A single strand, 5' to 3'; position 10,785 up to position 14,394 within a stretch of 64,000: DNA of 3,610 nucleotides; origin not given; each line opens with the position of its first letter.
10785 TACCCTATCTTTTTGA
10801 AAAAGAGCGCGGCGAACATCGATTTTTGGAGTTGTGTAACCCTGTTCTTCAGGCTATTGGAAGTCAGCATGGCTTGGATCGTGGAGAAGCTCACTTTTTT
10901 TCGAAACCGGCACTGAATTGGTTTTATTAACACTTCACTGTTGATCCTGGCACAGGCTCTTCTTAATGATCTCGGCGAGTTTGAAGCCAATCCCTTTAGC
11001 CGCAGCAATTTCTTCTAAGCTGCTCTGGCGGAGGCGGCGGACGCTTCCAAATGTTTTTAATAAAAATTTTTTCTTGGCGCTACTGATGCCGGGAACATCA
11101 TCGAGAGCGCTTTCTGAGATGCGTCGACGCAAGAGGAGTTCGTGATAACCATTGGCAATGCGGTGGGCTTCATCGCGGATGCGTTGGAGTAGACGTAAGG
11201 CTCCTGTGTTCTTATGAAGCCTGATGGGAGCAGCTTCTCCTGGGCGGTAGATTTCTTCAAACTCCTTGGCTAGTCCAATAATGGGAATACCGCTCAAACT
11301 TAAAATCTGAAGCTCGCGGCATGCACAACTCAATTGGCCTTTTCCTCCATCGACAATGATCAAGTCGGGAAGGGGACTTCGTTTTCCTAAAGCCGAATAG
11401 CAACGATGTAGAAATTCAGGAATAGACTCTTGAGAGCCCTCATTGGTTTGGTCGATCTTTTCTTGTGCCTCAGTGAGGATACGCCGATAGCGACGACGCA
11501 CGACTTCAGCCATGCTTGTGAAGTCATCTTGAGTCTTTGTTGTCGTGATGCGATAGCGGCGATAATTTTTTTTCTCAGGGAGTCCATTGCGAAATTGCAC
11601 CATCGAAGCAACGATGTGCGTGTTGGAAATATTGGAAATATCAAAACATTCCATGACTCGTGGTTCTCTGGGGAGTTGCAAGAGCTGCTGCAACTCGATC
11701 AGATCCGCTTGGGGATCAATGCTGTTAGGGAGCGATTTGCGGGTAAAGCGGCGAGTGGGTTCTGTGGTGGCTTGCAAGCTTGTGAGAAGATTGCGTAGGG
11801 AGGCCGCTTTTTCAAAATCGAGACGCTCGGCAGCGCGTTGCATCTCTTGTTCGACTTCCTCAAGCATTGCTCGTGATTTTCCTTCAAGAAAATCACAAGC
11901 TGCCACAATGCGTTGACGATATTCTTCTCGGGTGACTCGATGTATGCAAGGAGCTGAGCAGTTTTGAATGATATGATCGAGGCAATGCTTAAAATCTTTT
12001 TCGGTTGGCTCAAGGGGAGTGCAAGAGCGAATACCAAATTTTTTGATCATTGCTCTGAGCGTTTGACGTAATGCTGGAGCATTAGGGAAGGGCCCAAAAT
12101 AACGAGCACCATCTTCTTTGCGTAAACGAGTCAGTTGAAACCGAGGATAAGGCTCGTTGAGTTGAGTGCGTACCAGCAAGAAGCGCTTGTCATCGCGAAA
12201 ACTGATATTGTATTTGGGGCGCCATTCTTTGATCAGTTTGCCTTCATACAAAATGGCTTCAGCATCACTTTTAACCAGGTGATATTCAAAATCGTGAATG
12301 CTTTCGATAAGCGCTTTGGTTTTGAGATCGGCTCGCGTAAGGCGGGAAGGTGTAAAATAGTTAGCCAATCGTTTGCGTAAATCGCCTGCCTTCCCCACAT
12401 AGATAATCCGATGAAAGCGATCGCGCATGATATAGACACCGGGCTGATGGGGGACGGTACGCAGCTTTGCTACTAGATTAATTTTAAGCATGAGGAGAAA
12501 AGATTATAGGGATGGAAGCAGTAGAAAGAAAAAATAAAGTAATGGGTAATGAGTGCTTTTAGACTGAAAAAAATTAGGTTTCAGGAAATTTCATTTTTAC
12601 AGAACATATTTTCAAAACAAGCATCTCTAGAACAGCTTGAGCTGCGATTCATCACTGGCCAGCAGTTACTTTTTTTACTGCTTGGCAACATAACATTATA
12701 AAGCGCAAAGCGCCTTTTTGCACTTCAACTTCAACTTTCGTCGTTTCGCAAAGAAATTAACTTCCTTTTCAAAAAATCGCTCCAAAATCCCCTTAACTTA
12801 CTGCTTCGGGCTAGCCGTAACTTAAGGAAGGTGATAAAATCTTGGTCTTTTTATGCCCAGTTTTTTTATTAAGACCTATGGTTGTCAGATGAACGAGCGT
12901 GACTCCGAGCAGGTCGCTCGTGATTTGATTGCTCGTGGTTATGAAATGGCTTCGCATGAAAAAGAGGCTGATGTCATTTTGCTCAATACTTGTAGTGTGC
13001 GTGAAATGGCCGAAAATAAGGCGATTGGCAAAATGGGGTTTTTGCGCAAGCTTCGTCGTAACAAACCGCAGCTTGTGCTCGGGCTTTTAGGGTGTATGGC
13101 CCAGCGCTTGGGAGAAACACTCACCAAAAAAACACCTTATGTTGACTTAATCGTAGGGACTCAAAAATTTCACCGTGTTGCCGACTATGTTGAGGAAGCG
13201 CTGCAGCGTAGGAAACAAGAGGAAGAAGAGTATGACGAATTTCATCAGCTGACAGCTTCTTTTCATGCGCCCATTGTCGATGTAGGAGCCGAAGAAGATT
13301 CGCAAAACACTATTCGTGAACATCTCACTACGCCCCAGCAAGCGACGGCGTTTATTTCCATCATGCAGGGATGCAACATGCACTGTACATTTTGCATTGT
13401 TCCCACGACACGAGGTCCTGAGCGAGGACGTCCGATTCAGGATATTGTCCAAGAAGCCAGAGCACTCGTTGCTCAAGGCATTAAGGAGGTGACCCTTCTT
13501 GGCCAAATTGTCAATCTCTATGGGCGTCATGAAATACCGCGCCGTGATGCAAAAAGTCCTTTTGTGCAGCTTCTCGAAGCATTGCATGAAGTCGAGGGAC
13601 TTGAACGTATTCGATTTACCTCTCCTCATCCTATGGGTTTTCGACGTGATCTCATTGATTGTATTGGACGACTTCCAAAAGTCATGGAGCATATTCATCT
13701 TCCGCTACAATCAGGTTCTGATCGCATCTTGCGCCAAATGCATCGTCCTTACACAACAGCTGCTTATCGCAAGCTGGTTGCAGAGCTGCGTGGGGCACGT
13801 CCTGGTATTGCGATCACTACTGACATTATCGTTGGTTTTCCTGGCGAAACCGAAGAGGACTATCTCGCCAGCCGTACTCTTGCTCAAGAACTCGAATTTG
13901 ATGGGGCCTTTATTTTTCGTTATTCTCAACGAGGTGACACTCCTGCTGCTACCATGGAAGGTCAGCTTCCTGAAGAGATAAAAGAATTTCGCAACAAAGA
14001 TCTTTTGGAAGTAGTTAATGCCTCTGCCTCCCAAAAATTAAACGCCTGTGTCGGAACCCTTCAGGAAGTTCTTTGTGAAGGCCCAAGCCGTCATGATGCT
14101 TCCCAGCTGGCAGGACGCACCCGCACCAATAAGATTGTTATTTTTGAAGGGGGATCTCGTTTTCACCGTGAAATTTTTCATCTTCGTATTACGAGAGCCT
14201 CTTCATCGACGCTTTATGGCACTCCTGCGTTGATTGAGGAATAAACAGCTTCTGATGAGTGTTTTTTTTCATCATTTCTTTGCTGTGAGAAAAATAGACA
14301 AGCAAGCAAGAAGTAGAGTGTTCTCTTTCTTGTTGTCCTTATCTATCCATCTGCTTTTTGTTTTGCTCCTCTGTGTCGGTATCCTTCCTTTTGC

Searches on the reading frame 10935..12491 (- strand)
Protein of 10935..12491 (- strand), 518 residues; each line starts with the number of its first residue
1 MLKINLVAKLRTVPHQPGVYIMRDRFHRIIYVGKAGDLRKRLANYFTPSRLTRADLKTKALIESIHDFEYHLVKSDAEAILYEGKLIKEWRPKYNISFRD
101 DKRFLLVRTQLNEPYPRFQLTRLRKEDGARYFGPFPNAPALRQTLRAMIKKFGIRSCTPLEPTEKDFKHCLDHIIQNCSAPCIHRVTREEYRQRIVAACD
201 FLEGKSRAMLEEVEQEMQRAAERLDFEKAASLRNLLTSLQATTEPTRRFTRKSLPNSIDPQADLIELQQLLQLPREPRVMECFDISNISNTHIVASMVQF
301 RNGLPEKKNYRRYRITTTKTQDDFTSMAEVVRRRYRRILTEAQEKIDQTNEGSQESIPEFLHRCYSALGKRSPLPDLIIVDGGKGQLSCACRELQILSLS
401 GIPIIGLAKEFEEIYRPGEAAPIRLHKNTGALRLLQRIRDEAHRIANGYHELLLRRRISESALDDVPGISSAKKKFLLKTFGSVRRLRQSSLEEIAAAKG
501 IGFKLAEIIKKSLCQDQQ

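Call 45: search_protein_families(library=pfam, proteins=[window:10935-12491:-], max_evalue=0.001)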
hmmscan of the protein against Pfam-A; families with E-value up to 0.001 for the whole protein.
window:10935-12491:- (518 aa): 5 families
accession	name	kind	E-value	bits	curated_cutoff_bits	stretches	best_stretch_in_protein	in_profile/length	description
PF08459.17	UvrC_RNaseH_dom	-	4.8e-52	176.5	22.3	1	268-446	1-158/159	UvrC RNAse H endonuclease domain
PF02151.25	UVR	-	9.4e-10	38.4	21.5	1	209-241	3-35/36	UvrB/uvrC motif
PF01541.30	GIY-YIG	-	1.8e-08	35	22.6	1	17-95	2-78/78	GIY-YIG catalytic domain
PF14520.12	HHH_5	-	2.4e-07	31.6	27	1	462-512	3-54/57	Helix-hairpin-helix domain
PF12826.13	HHH_2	-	0.0005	20.6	27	0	475-511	17-53/64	Helix-hairpin-helix motif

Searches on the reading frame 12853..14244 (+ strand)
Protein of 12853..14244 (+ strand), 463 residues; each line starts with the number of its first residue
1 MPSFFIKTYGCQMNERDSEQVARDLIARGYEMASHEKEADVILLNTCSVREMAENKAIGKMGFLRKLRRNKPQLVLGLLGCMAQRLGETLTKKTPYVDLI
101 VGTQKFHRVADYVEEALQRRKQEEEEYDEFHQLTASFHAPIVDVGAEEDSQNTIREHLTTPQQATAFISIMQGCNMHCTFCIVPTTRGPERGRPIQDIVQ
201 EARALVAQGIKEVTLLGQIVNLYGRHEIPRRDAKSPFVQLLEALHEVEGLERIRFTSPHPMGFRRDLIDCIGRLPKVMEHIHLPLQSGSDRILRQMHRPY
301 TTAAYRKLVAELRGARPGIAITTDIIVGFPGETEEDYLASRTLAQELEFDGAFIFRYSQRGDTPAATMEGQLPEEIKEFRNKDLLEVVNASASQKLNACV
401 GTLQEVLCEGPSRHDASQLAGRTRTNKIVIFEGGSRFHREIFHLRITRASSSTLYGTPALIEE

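Call 46: search_protein_families(library=pfam, proteins=[window:12853-14244:+], max_evalue=1e-8)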
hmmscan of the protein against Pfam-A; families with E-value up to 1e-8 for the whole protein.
window:12853-14244:+ (463 aa): 2 families
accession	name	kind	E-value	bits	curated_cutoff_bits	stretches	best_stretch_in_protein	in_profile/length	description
PF00919.26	UPF0004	-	5.2e-30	103.8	27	1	4-102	2-98/98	Uncharacterized protein family UPF0004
PF04055.27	Radical_SAM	-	1.6e-25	90.6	29.5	1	168-338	1-160/166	Radical SAM superfamily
